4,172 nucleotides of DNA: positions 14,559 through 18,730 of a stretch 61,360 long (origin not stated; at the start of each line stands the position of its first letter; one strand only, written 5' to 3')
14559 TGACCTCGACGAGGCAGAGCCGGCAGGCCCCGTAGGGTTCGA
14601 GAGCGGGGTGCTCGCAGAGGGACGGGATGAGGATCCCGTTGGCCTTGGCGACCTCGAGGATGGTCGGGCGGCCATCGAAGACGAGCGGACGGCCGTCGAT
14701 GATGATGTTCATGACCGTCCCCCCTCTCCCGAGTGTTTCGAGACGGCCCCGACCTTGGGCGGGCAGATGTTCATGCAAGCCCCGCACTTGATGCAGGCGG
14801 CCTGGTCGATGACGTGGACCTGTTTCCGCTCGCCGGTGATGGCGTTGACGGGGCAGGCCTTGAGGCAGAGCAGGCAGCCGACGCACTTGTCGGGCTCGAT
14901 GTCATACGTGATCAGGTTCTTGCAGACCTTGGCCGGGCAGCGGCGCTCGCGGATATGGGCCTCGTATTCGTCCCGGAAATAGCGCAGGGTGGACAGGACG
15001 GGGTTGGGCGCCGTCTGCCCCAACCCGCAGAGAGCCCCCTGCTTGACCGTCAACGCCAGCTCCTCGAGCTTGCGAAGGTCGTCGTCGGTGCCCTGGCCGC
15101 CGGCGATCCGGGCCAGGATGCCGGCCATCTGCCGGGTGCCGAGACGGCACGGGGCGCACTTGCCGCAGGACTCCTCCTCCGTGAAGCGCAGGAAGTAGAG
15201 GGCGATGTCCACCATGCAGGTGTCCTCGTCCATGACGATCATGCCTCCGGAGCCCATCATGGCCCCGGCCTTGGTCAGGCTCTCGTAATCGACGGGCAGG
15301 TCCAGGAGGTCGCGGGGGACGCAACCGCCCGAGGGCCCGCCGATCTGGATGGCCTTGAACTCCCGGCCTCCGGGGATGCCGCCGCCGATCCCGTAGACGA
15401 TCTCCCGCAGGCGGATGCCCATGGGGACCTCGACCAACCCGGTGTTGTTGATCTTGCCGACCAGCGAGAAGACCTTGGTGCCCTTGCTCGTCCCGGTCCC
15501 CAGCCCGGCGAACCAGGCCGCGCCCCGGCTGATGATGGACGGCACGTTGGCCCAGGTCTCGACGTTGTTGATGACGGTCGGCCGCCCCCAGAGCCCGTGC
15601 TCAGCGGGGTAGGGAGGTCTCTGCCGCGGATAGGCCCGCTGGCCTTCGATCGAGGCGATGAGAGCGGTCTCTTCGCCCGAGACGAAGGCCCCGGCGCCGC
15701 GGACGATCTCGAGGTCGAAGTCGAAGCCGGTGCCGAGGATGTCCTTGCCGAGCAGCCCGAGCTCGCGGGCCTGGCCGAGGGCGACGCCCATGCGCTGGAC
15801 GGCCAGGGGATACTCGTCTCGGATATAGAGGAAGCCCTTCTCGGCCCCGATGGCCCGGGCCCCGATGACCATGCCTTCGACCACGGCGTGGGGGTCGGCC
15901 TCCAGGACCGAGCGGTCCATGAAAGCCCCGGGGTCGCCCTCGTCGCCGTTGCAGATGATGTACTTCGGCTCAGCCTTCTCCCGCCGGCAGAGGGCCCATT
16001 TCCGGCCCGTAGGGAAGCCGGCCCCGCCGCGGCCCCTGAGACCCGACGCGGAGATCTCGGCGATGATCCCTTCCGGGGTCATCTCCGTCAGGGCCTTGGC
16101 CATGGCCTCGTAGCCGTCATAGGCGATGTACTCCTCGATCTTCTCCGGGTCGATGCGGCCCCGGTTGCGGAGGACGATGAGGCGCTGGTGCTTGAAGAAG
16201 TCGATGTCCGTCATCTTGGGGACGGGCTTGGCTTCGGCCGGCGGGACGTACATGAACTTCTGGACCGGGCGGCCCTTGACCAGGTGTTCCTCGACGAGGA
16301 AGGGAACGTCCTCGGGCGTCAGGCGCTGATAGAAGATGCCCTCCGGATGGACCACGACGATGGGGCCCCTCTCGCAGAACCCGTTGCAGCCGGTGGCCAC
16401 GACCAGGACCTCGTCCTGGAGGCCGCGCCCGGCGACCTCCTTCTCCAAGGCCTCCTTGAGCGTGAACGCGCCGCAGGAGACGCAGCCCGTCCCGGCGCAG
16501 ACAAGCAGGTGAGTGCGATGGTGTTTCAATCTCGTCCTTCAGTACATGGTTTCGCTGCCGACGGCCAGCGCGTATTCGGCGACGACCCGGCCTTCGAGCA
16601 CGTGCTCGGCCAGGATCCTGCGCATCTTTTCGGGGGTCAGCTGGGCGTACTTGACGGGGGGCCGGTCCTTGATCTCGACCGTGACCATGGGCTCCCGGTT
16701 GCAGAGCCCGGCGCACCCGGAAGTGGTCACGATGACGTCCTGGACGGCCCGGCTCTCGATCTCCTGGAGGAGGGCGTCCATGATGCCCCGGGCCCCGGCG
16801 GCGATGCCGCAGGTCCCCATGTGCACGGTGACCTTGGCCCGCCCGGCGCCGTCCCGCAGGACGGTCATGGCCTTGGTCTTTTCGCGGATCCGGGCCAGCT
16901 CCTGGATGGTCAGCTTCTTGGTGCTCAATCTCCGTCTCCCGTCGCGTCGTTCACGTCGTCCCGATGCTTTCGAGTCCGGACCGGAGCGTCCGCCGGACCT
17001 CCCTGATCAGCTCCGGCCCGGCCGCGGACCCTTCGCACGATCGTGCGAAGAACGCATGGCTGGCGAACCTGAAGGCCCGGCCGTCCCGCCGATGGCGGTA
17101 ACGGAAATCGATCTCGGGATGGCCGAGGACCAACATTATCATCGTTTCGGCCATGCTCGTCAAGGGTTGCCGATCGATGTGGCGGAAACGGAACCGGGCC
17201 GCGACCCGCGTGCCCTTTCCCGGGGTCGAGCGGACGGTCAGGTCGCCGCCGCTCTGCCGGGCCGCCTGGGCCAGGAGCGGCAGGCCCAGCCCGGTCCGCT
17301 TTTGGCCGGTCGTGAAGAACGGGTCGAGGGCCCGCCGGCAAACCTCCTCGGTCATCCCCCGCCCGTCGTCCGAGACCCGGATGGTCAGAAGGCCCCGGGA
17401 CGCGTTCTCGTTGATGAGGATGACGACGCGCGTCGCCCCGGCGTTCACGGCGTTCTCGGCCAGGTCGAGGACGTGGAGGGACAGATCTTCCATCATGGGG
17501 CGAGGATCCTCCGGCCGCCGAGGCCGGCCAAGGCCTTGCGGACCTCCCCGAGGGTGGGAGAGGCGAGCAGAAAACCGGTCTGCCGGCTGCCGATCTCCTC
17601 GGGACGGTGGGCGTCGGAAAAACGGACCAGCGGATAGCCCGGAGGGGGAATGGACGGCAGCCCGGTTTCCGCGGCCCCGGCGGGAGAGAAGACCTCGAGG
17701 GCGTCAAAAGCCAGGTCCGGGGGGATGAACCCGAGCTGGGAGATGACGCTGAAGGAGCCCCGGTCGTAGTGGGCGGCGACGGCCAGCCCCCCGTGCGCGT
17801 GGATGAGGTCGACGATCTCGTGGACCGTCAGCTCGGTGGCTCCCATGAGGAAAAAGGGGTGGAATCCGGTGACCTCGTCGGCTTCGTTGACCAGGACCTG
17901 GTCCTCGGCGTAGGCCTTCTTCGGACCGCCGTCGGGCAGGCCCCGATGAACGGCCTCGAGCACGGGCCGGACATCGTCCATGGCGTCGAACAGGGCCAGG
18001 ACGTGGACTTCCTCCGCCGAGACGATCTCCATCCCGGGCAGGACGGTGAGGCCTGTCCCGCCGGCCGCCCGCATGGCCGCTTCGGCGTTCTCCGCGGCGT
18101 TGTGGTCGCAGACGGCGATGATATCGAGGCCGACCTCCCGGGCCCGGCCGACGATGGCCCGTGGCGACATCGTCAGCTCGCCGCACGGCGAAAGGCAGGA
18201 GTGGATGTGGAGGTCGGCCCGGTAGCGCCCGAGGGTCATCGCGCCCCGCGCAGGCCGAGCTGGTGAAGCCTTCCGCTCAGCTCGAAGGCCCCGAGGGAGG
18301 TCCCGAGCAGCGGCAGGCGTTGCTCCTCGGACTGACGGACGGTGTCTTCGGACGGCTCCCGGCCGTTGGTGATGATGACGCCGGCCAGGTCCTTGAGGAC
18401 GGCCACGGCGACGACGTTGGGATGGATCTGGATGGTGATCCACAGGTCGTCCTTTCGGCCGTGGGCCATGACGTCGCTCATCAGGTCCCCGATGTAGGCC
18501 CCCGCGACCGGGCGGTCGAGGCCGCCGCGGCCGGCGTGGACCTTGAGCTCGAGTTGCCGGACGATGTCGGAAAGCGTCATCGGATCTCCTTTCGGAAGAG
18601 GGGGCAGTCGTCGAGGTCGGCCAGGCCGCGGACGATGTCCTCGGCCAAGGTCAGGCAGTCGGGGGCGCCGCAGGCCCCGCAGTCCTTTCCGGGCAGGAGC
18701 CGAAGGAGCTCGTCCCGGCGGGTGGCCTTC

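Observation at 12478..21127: HydABC/Hnd-type bifurcating module in which a non-catalytic NuoG-like protein replaces the catalytic HydA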

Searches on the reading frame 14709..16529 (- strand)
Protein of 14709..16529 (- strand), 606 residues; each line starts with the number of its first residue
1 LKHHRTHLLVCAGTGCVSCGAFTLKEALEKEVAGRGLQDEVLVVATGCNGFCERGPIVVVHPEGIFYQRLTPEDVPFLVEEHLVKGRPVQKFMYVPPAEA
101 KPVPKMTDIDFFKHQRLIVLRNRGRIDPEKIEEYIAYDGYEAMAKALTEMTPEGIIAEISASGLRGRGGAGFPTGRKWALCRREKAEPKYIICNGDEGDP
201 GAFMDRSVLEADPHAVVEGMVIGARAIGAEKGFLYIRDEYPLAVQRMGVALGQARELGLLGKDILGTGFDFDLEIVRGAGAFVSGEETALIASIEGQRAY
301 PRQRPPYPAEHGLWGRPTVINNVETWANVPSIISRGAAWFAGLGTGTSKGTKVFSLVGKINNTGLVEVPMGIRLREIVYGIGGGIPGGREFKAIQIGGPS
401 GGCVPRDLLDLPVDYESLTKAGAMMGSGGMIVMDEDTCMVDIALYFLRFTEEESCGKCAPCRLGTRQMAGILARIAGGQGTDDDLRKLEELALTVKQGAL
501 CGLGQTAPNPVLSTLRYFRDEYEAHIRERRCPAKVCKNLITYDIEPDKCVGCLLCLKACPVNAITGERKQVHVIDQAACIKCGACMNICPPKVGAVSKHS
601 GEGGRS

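Call 5: search_protein_families(library=pfam, proteins=[window:14709-16529:-], max_evalue=0.01)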
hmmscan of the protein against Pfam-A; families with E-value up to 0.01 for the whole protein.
window:14709-16529:- (606 aa): 15 families
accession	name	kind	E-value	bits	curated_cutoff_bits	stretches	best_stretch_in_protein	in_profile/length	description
PF01512.22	Complex1_51K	-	3.5e-46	157.3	31.2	1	159-330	1-149/150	Nuo51 FMN-binding domain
PF10589.14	NADH_4Fe-4S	-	6.7e-33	112.9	23.5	1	441-525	1-85/85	NADH-ubiquinone oxidoreductase-F iron-sulfur binding region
PF00037.32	Fer4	-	4.1e-10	39.5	21.1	2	543-565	2-24/24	4Fe-4S binding domain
PF14697.11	Fer4_21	-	5.8e-09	36.4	35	1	544-590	3-52/59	4Fe-4S dicluster domain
PF13237.11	Fer4_10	-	1e-08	35.4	25.5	1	544-590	4-53/53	4Fe-4S dicluster domain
PF12838.12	Fer4_7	-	6.6e-08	33.4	27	1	548-592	1-51/52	4Fe-4S dicluster domain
PF12837.12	Fer4_6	-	1.2e-07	31.7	25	2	544-564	4-24/24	4Fe-4S binding domain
PF13187.11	Fer4_9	-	3.4e-07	30.6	27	1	548-592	1-50/52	4Fe-4S dicluster domain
PF12797.12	Fer4_2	-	1.4e-06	28.3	24.5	2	572-590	3-21/22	4Fe-4S binding domain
PF01257.25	2Fe-2S_thioredx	-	2.5e-06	27.8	24.8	1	5-80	65-142/145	Thioredoxin-like [2Fe-2S] ferredoxin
PF10531.15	SLBB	-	3.5e-05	24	27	1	354-402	2-53/55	SLBB domain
PF25160.1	LdpA_Fe-S-bd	-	0.00037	20.6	27.6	1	555-592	9-41/49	LdpA Fe-S cluster-binding domain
PF13484.11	Fer4_16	-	0.0018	19.5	30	1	548-570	1-23/66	4Fe-4S double cluster binding domain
PF12800.12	Fer4_4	-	0.0047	17.6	24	0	577-590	2-15/17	4Fe-4S binding domain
PF22461.2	SLBB_2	-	0.0048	17.4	27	0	353-399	2-49/79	SLBB domain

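Call 6: search_protein_families(library=ncbifam, proteins=[window:14709-16529:-], max_evalue=0.001)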
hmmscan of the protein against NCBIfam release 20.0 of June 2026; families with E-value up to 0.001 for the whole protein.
window:14709-16529:- (606 aa): 58 families (the best 25 are shown)
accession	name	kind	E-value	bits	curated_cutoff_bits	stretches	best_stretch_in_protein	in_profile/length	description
TIGR01959.1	nuoF_fam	equivalog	7.9e-148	492.2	558.65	1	127-526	10-410/410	NADH-quinone oxidoreductase subunit NuoF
NF008436.0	PRK11278.1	equivalog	2.4e-117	392.6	749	1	119-534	15-434/448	NADH-quinone oxidoreductase subunit NuoF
NF010120.0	PRK13596.1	equivalog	4.5e-114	381.3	389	1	143-531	31-422/433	NADH-quinone oxidoreductase subunit NuoF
NF041612.1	fdxn_Clost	equivalog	3e-17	63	150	1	16-92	24-100/102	2Fe-2S ferredoxin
TIGR01945.1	rnfC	subfamily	2.5e-15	56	245.95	1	143-253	112-220/435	RnfABCDGE type electron transport complex subunit C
NF003454.1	PRK05035.1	equivalog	2.1e-13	49.7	345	1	144-258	115-222/556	electron transport complex subunit RsxC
TIGR01944.1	rnfB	subfamily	1.8e-12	47.2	68.7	1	544-593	110-159/190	RnfABCDGE type electron transport complex subunit B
NF040864.1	HgcB_ferredoxin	equivalog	9.2e-12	44.7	99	1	536-601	3-66/93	mercury methylation ferredoxin HgcB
NF058577.1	FdxA_fam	equivalog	3.1e-11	43.3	65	1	542-590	3-49/52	4Fe-4S ferredoxin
TIGR04481.1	PR_assoc_PrdC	equivalog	8e-11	41.4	490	1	144-402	64-286/425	proline reductase-associated electron transfer protein PrdC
NF005415.0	PRK06991.1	equivalog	8.6e-11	42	281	1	544-591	82-129/284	electron transport complex subunit RsxB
NF041613.1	fdxn_Azotob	equivalog_domain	8.4e-10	38.9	195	1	15-90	23-98/107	2Fe-2S ferredoxin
NF003475.0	PRK05113.1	equivalog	1.2e-09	38.3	203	1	544-592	110-158/190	electron transport complex subunit RsxB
NF038196.1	ferrodoxin_EFR1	subfamily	1.9e-08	34.6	75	1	544-596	182-231/242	EFR1 family ferrodoxin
NF041836.1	rnfB_Methano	equivalog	5.8e-08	32.5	445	1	544-592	213-260/265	Rnf electron transport complex subunit RnfB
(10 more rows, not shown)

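Call 39: search_solved_structures(query=window:14709-16529:-, max_evalue=1e-30, show_alignments=2)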
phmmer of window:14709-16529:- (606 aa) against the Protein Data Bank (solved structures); distinct sequences matched with E-value up to 1e-30: 63 (the best 60 are shown).
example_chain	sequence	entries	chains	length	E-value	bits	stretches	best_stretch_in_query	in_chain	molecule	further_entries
7t2r_B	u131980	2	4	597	1.6e-267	892.4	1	3-596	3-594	NiFe hydrogenase subunit B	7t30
7q4v_B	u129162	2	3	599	2.5e-247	825.7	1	2-598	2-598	Iron hydrogenase HydB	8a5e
9bov_B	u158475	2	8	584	3.4e-230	769.1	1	13-596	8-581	NADH dehydrogenase (Quinone)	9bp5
9n5u_B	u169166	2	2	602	5.8e-224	748.5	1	16-590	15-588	NfnB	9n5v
8oh5_B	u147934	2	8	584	2.2e-222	743.3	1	13-590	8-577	NAD-reducing hydrogenase subunit HoxF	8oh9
8a6t_B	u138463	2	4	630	3.6e-221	739.3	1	5-595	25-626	Electron bifurcating hydrogenase subunit HydB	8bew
9mqx_B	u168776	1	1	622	2.7e-216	723.2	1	9-595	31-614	NADH:ubiquinone oxidoreductase, NADH-binding (51 kD) subunit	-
7p5h_B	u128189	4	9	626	2e-211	707.1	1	7-592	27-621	Fe-hydrogenase, subunit beta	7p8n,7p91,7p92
7q4w_B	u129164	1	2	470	5.2e-205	685.9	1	131-598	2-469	Iron hydrogenase HydB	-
2fug_1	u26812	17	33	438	5.8e-117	395.1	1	130-531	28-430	NADH-quinone oxidoreductase chain 1 | NADH-QUINONE OXIDOREDUCTASE SUBUNIT 1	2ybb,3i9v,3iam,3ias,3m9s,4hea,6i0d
6vw7_B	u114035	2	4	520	1.4e-116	393.9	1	13-522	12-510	NAD-dependent formate dehydrogenase beta subunit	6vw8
6hl2_B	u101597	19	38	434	2.9e-110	373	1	126-527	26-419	NADH-quinone oxidoreductase subunit F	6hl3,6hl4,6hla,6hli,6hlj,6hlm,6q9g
7q5y_C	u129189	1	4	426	3e-110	372.9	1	126-527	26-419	NADH-quinone oxidoreductase subunit F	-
6q9c_B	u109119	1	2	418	6.9e-110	371.7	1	126-525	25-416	NADH-quinone oxidoreductase subunit F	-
6r7p_B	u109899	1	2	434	7.5e-110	371.6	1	126-527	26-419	NADH-quinone oxidoreductase subunit F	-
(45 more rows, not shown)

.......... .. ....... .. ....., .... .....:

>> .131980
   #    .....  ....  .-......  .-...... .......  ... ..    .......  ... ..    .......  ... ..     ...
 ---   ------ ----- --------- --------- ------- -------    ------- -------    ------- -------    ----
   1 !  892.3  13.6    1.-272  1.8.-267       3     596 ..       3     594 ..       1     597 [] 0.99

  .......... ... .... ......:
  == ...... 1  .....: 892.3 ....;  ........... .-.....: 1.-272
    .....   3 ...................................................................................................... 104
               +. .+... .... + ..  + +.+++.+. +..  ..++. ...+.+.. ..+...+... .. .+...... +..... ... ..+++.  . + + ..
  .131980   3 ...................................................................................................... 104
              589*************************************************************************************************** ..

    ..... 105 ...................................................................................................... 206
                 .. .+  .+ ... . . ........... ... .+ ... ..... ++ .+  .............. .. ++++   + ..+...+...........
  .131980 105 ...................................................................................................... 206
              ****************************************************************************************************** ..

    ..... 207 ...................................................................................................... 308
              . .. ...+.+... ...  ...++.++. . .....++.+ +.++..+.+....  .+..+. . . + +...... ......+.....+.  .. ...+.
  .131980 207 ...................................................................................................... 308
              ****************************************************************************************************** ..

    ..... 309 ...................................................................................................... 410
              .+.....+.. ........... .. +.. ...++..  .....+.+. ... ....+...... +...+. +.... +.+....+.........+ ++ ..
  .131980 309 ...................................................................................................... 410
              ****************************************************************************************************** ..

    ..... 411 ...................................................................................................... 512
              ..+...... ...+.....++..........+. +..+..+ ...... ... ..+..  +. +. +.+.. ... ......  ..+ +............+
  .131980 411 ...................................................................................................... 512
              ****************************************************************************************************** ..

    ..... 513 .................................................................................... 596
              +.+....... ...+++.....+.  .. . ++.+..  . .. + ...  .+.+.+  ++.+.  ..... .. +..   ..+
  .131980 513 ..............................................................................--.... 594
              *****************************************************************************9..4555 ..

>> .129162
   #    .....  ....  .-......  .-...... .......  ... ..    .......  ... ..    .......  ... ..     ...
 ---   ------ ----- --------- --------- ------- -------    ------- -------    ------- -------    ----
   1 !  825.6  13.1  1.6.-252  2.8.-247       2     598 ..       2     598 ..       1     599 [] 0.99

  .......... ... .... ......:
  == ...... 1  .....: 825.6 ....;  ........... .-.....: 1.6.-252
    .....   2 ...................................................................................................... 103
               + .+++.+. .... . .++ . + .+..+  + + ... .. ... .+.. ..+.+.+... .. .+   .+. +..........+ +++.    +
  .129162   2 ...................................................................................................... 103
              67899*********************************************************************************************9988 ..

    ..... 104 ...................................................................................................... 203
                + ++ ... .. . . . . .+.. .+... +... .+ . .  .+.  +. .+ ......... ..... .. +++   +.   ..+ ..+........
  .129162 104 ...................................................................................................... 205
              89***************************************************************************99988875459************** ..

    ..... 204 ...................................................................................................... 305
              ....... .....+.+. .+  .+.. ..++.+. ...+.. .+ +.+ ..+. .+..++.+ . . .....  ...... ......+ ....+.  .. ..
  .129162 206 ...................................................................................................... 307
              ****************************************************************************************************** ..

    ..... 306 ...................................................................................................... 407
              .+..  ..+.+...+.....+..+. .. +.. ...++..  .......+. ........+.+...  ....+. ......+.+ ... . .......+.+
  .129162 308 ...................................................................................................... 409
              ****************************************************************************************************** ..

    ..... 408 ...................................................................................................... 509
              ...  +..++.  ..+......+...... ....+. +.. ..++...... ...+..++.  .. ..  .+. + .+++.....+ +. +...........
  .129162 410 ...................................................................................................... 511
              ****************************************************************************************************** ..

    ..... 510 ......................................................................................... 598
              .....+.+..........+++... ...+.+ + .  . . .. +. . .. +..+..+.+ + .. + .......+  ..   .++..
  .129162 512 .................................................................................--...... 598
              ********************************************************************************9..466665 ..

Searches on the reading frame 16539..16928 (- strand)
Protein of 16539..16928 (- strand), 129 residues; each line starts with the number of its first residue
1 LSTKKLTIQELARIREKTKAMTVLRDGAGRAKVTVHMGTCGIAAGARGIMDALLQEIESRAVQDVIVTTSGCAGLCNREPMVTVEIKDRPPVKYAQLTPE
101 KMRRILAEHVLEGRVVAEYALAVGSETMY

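Call 5: search_protein_families(library=pfam, proteins=[window:16539-16928:-], max_evalue=0.01)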
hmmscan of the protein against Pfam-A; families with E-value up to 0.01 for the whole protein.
window:16539-16928:- (129 aa): 1 family
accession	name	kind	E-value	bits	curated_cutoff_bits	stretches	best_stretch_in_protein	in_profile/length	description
PF01257.25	2Fe-2S_thioredx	-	4.5e-06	27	24.8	1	28-108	63-143/145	Thioredoxin-like [2Fe-2S] ferredoxin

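Call 6: search_protein_families(library=ncbifam, proteins=[window:16539-16928:-], max_evalue=0.001)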
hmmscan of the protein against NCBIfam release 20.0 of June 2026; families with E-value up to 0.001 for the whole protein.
window:16539-16928:- (129 aa): 2 families
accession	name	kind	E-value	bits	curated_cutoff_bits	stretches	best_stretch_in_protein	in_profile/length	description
NF041612.1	fdxn_Clost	equivalog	2.5e-10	40.9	150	1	43-118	26-99/102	2Fe-2S ferredoxin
NF041613.1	fdxn_Azotob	equivalog_domain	1.9e-06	28.1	195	1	37-118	21-99/107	2Fe-2S ferredoxin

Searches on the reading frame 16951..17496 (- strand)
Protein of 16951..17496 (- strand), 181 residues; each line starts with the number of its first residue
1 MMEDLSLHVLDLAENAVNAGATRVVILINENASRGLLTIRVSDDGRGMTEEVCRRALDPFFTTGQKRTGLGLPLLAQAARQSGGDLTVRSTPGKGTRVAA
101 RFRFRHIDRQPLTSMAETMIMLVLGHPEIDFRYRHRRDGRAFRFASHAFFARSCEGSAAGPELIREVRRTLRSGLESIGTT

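Call 5: search_protein_families(library=pfam, proteins=[window:16951-17496:-], max_evalue=0.01)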
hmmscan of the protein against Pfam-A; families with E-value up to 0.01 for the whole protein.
window:16951-17496:- (181 aa): 3 families
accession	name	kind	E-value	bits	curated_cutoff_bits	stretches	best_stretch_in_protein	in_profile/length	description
PF02518.31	HATPase_c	-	1.8e-18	67.4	26.4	1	7-104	8-109/111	Histidine kinase-, DNA gyrase B-, and HSP90-like ATPase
PF13589.12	HATPase_c_3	-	1.1e-07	32.3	25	1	9-108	7-109/137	Histidine kinase-, DNA gyrase B-, and HSP90-like ATPase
PF13581.12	HATPase_c_2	-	0.0092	16.4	27.4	0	15-80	42-110/127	Histidine kinase-like ATPase domain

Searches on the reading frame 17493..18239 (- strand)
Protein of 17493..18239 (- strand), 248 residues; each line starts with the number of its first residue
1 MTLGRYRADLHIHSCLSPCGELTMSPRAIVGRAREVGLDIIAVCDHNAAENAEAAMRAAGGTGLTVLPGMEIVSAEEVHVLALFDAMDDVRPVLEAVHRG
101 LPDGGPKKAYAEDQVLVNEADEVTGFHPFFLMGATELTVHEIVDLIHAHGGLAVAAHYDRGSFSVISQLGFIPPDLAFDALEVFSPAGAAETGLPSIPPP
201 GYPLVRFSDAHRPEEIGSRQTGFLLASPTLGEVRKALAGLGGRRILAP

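Call 5: search_protein_families(library=pfam, proteins=[window:17493-18239:-], max_evalue=0.01)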
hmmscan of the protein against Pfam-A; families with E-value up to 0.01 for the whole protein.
window:17493-18239:- (248 aa): 1 family
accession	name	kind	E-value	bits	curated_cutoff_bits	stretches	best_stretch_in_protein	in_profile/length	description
PF02811.25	PHP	-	4.8e-09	37.2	26.4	1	9-116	1-111/164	PHP domain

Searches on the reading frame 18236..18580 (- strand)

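Call 5: search_protein_families(library=pfam, proteins=[window:18236-18580:-], max_evalue=0.01)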
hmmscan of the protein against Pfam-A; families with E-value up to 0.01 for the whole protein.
window:18236-18580:- (114 aa): 3 families
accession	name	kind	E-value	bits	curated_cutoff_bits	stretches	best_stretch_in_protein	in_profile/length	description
PF07085.17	DRTGG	-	4.4e-08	33.3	25.2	1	5-107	1-104/105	DRTGG domain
PF07905.16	PucR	-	4.7e-05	24.1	33.5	1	11-92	9-99/118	Purine catabolism regulatory protein-like family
PF02603.21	Hpr_kinase_N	-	0.0014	19.1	24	0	63-106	79-122/125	HPr Serine kinase N terminus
